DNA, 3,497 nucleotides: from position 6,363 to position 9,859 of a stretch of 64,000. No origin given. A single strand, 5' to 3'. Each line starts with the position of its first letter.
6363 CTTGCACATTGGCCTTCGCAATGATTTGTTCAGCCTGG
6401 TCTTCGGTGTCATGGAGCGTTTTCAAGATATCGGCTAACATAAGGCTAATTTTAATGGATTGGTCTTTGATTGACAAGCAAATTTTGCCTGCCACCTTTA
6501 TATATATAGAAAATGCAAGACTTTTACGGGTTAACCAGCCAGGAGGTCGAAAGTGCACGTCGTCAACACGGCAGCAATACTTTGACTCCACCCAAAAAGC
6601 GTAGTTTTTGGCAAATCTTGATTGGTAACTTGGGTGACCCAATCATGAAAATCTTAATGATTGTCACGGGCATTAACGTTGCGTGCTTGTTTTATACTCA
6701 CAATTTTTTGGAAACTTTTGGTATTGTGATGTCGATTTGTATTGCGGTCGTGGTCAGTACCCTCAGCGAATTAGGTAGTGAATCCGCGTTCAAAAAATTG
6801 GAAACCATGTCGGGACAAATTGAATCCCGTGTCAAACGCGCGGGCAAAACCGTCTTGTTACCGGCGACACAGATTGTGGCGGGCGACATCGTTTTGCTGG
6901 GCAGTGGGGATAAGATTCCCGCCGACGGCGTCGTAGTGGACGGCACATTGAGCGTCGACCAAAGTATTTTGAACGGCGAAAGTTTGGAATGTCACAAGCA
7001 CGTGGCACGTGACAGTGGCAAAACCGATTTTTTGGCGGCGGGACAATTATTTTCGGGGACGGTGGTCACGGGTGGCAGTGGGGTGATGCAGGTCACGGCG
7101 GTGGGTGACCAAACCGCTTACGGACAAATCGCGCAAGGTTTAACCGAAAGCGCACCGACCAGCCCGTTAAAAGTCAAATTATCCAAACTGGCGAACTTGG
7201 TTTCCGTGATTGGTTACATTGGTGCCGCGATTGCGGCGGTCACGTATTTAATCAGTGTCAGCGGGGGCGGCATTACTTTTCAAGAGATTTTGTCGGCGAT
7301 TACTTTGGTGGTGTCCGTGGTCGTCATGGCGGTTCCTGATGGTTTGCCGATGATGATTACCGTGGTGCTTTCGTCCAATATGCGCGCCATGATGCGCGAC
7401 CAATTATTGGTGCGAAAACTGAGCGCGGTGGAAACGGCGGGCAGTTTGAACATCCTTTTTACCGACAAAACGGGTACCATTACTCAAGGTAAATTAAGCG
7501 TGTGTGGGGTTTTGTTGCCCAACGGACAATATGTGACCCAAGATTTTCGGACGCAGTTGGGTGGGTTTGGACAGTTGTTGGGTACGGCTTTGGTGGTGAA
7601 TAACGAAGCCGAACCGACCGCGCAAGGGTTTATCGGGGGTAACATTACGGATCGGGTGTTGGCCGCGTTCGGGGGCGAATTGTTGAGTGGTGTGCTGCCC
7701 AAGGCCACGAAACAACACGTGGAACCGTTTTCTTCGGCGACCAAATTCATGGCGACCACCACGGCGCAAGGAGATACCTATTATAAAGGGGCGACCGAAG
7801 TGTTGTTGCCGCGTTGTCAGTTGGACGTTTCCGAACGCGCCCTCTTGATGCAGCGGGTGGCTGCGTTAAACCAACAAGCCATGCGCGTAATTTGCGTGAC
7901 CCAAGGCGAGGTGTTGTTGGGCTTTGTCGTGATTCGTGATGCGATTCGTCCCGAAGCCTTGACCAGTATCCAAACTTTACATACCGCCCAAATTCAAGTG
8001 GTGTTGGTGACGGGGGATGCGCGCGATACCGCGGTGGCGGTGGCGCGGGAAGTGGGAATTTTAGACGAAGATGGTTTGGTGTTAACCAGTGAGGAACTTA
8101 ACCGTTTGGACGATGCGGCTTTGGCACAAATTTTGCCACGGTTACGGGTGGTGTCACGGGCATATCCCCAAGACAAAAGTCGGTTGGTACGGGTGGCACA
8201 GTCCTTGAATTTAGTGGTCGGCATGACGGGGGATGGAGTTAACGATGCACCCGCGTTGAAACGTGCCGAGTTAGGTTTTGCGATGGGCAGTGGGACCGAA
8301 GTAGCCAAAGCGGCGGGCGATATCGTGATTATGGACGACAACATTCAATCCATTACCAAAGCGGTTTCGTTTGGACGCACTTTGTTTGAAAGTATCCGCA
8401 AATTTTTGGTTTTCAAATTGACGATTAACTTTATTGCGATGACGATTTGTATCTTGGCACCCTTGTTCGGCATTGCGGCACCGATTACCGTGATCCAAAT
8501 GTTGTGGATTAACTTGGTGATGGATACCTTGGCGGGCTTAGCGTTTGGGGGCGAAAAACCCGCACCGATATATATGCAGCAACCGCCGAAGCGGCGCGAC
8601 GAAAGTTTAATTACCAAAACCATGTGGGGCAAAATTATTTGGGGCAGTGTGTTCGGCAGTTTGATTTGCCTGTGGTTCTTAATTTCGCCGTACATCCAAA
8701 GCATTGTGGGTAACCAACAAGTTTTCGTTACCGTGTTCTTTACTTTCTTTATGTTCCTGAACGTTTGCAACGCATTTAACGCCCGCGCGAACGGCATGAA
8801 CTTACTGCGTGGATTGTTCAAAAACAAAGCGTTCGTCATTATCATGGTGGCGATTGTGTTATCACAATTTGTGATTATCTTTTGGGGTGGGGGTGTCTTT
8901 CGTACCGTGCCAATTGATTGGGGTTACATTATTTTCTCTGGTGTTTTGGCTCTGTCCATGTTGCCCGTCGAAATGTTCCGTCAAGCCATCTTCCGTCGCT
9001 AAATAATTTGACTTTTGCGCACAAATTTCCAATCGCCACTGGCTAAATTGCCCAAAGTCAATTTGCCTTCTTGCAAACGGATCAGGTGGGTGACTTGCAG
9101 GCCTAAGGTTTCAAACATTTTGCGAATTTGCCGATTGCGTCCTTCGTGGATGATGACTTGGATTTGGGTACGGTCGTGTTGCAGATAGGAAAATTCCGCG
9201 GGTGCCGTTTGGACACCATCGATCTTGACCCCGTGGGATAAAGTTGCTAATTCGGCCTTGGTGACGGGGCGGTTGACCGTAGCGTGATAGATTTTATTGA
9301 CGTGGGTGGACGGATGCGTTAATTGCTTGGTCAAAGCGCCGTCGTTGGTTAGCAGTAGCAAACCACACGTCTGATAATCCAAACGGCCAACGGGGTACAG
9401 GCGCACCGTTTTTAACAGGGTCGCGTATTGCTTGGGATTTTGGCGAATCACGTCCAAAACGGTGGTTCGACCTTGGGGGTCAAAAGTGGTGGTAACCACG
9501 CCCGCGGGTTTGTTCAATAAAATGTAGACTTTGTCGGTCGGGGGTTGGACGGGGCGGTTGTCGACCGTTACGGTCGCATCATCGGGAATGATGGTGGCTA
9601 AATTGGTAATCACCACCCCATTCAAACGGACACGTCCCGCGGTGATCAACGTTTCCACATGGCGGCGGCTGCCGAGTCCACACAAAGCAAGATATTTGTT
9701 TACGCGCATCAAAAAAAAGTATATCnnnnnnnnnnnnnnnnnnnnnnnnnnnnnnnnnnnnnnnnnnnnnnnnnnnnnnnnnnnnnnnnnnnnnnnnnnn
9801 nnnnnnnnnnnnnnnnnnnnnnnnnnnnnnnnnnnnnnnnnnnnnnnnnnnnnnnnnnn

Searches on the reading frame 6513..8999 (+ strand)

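Call 71: search_protein_families(library=pfam, proteins=[window:6513-8999:+], max_evalue=0.001)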
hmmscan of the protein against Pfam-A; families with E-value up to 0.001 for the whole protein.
window:6513-8999:+ (829 aa): 5 families
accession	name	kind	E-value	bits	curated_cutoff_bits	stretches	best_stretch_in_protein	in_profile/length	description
PF00122.25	E1-E2_ATPase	-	8.1e-36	123.7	28.1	1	104-295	6-180/181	E1-E2 ATPase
PF00689.26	Cation_ATPase_C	-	1.1e-35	123.5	27.3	1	656-823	2-172/175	Cation transporting ATPase, C-terminus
PF00702.32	Hydrolase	-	4.1e-12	47.3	26.4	1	315-585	4-190/191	haloacid dehalogenase-like hydrolase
PF00690.31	Cation_ATPase_N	-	6e-12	45.5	20.4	1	6-53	20-67/69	Cation transporter/ATPase, N-terminus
PF08282.18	Hydrolase_3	-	5.5e-06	26.7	20.9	1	573-617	210-254/255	haloacid dehalogenase-like hydrolase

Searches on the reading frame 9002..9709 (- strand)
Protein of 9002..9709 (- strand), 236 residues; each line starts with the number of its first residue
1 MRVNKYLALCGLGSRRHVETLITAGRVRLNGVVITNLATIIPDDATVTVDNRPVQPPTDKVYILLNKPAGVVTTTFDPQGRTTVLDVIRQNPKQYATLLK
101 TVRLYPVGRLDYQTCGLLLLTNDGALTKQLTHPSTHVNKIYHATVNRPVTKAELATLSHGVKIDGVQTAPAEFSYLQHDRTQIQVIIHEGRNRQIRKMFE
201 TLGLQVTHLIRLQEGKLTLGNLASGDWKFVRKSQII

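Call 3: search_protein_families(library=pfam, proteins=[window:9002-9709:-], max_evalue=0.01)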
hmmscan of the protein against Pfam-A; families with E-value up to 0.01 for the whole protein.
window:9002-9709:- (236 aa): 2 families
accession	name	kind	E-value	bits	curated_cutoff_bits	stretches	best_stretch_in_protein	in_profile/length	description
PF00849.27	PseudoU_synth_2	-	3.6e-24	86.2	26.8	1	62-200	2-151/152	RNA pseudouridylate synthase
PF01479.30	S4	-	1.9e-08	34.4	22.8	1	1-41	1-42/48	S4 domain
